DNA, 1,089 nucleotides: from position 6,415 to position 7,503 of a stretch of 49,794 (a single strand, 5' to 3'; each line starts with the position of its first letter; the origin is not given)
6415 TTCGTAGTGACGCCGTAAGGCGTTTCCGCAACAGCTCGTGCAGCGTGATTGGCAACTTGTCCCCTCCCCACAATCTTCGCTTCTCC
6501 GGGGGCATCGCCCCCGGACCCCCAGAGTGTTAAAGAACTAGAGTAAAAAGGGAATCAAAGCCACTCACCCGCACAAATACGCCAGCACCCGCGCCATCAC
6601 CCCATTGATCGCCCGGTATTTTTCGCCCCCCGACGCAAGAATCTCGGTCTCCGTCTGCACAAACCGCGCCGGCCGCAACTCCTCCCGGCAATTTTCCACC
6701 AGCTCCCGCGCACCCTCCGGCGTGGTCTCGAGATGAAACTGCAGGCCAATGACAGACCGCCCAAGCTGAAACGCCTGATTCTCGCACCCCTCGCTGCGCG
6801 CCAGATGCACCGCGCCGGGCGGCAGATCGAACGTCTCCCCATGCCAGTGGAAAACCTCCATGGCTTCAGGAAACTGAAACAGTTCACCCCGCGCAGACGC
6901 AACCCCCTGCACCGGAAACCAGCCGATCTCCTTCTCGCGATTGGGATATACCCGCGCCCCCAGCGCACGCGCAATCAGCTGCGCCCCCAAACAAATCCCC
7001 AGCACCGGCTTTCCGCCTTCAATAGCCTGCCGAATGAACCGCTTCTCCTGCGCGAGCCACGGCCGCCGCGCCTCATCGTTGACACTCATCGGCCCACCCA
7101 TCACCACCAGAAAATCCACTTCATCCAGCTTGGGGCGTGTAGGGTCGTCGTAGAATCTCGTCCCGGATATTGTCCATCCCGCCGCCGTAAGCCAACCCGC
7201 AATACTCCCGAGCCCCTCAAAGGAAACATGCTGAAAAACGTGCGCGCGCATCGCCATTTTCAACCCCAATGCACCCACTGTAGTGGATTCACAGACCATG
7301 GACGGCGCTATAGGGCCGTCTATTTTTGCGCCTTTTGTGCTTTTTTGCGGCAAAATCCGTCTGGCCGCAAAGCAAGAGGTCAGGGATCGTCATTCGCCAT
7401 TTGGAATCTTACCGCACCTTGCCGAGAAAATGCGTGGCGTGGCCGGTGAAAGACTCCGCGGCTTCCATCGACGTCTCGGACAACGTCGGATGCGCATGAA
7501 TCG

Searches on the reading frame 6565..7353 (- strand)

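Call 78: search_protein_families(library=pfam, proteins=[window:6565-7353:-], max_evalue=0.00001)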
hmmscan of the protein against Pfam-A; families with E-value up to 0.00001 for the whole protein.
window:6565-7353:- (262 aa): 2 families
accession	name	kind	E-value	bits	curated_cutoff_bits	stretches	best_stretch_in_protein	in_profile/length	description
PF00117.34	GATase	-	4.8e-23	82.3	22.8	1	75-218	39-182/190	Glutamine amidotransferase class-I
PF07722.19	Peptidase_C26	-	9.2e-06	26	20.5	0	103-138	94-129/219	Peptidase C26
